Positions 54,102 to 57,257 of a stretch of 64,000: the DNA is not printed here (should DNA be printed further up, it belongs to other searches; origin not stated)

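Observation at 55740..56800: Low-GC mosaic block inside the methyltransferase: likely horizontally exchanged target-recognition domain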

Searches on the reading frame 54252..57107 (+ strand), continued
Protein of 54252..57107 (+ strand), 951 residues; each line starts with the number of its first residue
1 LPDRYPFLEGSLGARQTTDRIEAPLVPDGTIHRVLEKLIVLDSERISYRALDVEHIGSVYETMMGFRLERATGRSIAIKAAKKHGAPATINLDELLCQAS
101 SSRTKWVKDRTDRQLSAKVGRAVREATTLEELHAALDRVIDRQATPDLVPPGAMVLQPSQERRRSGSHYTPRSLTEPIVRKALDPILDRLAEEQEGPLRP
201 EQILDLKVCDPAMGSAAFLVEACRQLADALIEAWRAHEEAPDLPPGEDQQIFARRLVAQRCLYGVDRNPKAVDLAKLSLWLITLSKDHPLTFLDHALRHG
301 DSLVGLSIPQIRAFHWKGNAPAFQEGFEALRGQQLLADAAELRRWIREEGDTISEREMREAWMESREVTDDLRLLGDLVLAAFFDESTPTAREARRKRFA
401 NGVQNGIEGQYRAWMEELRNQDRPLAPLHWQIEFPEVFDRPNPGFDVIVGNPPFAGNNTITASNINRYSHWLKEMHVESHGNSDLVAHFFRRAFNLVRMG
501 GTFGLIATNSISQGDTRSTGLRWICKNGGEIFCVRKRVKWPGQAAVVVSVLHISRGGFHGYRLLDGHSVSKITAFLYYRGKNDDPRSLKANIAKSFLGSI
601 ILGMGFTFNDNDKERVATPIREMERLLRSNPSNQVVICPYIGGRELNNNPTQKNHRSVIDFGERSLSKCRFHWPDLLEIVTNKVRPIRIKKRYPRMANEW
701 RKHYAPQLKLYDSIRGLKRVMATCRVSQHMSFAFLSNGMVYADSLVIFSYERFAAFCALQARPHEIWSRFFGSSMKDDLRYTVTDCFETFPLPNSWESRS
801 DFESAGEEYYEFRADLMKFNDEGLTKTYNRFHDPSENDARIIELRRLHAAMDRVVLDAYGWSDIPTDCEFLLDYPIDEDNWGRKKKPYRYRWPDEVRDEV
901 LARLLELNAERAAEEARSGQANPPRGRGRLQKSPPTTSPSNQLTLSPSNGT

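Call 14: find_encoding_contigs(protein=P0001, flank=2000, max_places=3)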
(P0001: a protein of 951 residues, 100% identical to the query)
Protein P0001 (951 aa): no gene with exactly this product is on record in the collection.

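Call 16: find_related_loci(query=A1, collection=genome_contigs, flank=6000)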
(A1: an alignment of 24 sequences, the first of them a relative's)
Query A1 (951 aa) in genome_contigs; peptide patterns used: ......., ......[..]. (x = any residue, [..] = any of these).
430 stretches matched a pattern; 347 encode a relative of the query (tblastn E <= 1e-3); the best 80 are kept; 79 distinct loci.
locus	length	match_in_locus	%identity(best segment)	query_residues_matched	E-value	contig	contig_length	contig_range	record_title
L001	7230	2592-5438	67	2-945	0e+0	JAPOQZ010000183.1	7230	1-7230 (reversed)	MAG: bacterium isolate APA_bin_98 c_000000561076, whole genome shotgun sequence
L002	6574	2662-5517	66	2-948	0e+0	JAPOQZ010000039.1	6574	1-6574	MAG: bacterium isolate APA_bin_98 c_000000459410, whole genome shotgun sequence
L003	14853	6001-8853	66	2-945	0e+0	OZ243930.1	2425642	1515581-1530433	MAG: Candidatus Spongiisociaceae bacterium isolate 902be31f-b635-4e8d-b77a-d7c110926071 genome assembly, chromosome: 1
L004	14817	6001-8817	68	2-934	0e+0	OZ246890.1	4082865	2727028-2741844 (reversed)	MAG: Acidimicrobiia bacterium isolate cb841b48-16cd-465e-8cff-7e5597cbbcdd genome assembly, chromosome: 1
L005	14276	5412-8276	65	2-939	0e+0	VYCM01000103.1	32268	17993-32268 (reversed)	MAG: Acidimicrobiaceae bacterium isolate SB0675_bin_16 NODE_612_length_32268_cov_48.918077, whole genome shotgun sequenc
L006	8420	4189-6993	66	2-933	0e+0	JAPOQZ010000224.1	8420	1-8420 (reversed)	MAG: bacterium isolate APA_bin_98 c_000000533447, whole genome shotgun sequence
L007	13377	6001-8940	62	2-939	0e+0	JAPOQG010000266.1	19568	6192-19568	MAG: Acidimicrobiaceae bacterium isolate APA_bin_7 c_000000394446, whole genome shotgun sequence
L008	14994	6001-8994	60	2-951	0e+0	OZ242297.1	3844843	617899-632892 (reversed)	MAG: Acidimicrobiales bacterium isolate 386d1096-d7b5-410a-b4ac-dc0bb20c483d genome assembly, chromosome: 1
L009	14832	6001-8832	62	2-933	0e+0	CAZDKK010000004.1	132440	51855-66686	MAG TPA_asm: uncultured bacterium isolate binchicken_co66_46 genome assembly, contig: NODE_222_length_132440_cov_11.2252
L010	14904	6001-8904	62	2-928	0e+0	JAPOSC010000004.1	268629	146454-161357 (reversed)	MAG: Thiotrichales bacterium isolate CAR2_bin_14 NODE_2_length_268629_cov_50.6433, whole genome shotgun sequence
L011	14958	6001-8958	61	2-942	0e+0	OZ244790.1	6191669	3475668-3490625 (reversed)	MAG: Candidatus Latescibacterota bacterium isolate 46c83e85-0880-45c6-8d78-79488e6eca4b genome assembly, chromosome: 1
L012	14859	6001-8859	62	2-915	0e+0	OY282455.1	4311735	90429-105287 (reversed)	MAG: uncultured Pseudomonadales bacterium genome assembly, chromosome: 1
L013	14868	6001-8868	61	2-914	0e+0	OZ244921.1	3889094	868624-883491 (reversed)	MAG: Candidatus Azophilus sp. isolate 58b071f3-d8bb-44fc-ae66-0b25798c9caf genome assembly, chromosome: 1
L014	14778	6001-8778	63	2-925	0e+0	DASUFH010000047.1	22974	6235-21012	MAG TPA_asm: Terriglobia bacterium isolate SMAG_U1374 k141_1958786, whole genome shotgun sequence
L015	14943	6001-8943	59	2-942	0e+0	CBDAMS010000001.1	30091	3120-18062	MAG: Candidatus Acidiferrales bacterium isolate a70a2755-dd1d-4f16-90d9-e3fc57cd5574 genome assembly, contig: contig_1,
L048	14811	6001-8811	59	2-940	0e+0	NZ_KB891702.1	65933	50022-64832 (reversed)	Alkalispirochaeta alkalica DSM 8900 B071DRAFT_scaffold_19.20, whole genome shotgun sequence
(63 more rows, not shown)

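Call 21: find_encoding_contigs(protein=P0029, flank=8000, max_places=1)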
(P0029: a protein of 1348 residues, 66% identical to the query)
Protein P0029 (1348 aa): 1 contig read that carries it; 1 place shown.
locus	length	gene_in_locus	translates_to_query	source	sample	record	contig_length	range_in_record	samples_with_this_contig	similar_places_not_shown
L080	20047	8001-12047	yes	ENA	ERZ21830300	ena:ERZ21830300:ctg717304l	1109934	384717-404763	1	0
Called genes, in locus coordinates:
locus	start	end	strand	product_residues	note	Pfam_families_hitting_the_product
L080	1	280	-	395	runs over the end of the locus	PF02515:CoA_transf_3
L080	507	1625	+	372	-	PF08240:ADH_N, PF00107:ADH_zinc_N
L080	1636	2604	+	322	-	PF20030:bpMoxR (weak), PF01078:Mg_chelatase (faint), PF05496:RuvB_N (faint), PF13191:AAA_16, PF13604:AAA_30 (weak), PF00004:AAA (weak), PF07726:AAA_3, PF07728:AAA_5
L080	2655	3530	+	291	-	PF05762:VWA_CoxE, PF00092:VWA (weak), PF13519:VWA_2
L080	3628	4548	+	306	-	PF00106:adh_short, PF08659:KR (weak), PF13561:adh_short_C2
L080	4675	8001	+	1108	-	PF00176:SNF2-rel_dom, PF00270:DEAD (weak), PF04851:ResIII (weak), PF00271:Helicase_C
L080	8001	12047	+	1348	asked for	PF02384:N6_Mtase, PF20473:MmeI_Mtase (weak), PF07669:Eco57I, PF20473:MmeI_Mtase, PF20466:MmeI_TRD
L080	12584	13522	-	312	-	-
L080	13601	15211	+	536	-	PF13646:HEAT_2 (faint), PF02985:HEAT (faint)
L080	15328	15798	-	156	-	PF07719:TPR_2 (faint), PF14559:TPR_19 (weak)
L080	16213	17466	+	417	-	PF25924:MJECL33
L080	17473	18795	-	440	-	PF06114:Peptidase_M78 (faint)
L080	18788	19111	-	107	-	-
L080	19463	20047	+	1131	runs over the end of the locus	PF00271:Helicase_C (weak)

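Call 22: find_encoding_contigs(protein=P0066, flank=8000, max_places=1)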
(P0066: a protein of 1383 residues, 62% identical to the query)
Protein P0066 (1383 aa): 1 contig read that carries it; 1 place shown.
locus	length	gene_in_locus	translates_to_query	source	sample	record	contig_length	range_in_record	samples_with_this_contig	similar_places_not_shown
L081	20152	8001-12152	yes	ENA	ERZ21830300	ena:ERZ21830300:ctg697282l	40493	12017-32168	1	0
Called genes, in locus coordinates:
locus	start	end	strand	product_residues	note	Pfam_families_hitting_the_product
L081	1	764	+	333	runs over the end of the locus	PF00676:E1_dh, PF00456:Transketolase_N (weak), PF02775:TPP_enzyme_C (weak)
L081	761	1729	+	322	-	PF02779:Transket_pyr, PF02780:Transketolase_C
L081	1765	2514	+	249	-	PF00106:adh_short, PF08659:KR, PF13561:adh_short_C2, PF23441:SDR (weak)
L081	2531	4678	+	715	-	PF00933:Glyco_hydro_3, PF01915:Glyco_hydro_3_C, PF14310:Fn3-like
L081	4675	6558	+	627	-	PF00176:SNF2-rel_dom, PF04851:ResIII, PF00270:DEAD (weak), PF00271:Helicase_C (weak)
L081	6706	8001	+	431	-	-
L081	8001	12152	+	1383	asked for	PF02384:N6_Mtase, PF01170:UPF0020 (faint), PF20473:MmeI_Mtase (weak), PF07669:Eco57I, PF20473:MmeI_Mtase, PF20466:MmeI_TRD (faint)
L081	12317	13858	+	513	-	-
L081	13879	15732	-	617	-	PF24098:DUF7380 (weak)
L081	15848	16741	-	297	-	PF11236:DUF3037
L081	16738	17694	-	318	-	-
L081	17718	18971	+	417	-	PF25924:MJECL33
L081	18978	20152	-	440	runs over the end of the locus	PF06114:Peptidase_M78 (faint)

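Call 25: list_cluster_members(proteins=[P0001, P0003, P0010, P0012, P0017, P0018, P0002])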
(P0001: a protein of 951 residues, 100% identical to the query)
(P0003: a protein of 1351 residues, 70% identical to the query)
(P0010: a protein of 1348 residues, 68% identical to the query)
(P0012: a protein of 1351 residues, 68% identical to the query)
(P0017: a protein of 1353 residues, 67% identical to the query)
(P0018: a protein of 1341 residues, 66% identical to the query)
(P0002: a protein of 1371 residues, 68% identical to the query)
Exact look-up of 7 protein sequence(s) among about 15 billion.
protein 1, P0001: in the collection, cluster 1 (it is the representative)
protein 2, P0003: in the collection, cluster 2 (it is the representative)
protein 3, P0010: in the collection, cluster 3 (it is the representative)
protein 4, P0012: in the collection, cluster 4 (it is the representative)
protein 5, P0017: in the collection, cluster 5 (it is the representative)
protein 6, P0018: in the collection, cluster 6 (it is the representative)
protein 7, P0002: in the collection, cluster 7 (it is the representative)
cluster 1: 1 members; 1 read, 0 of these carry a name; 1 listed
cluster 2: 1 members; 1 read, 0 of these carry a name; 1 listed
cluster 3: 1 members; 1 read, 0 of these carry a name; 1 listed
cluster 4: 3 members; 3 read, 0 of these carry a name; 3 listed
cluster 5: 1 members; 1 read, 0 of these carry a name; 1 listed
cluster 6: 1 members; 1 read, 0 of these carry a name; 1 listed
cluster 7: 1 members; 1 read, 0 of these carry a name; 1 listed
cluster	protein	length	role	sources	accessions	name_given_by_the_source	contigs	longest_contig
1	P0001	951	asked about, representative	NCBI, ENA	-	-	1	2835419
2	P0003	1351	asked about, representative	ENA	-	-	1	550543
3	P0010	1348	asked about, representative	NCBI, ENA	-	-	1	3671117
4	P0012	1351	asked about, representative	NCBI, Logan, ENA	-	-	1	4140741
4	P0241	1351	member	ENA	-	-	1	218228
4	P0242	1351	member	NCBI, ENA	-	-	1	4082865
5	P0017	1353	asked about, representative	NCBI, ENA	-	-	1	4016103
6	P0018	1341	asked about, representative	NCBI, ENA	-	-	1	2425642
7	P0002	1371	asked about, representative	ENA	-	-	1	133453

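Call 48: search_solved_structures(query=window:54252-57107:+, max_evalue=0.001, show_alignments=1)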
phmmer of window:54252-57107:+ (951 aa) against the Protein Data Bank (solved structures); distinct sequences matched with E-value up to 0.001: 1.
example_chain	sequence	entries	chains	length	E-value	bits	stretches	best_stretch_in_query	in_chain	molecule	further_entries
5hr4_C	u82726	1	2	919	1.3e-08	36.4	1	431-865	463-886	MmeI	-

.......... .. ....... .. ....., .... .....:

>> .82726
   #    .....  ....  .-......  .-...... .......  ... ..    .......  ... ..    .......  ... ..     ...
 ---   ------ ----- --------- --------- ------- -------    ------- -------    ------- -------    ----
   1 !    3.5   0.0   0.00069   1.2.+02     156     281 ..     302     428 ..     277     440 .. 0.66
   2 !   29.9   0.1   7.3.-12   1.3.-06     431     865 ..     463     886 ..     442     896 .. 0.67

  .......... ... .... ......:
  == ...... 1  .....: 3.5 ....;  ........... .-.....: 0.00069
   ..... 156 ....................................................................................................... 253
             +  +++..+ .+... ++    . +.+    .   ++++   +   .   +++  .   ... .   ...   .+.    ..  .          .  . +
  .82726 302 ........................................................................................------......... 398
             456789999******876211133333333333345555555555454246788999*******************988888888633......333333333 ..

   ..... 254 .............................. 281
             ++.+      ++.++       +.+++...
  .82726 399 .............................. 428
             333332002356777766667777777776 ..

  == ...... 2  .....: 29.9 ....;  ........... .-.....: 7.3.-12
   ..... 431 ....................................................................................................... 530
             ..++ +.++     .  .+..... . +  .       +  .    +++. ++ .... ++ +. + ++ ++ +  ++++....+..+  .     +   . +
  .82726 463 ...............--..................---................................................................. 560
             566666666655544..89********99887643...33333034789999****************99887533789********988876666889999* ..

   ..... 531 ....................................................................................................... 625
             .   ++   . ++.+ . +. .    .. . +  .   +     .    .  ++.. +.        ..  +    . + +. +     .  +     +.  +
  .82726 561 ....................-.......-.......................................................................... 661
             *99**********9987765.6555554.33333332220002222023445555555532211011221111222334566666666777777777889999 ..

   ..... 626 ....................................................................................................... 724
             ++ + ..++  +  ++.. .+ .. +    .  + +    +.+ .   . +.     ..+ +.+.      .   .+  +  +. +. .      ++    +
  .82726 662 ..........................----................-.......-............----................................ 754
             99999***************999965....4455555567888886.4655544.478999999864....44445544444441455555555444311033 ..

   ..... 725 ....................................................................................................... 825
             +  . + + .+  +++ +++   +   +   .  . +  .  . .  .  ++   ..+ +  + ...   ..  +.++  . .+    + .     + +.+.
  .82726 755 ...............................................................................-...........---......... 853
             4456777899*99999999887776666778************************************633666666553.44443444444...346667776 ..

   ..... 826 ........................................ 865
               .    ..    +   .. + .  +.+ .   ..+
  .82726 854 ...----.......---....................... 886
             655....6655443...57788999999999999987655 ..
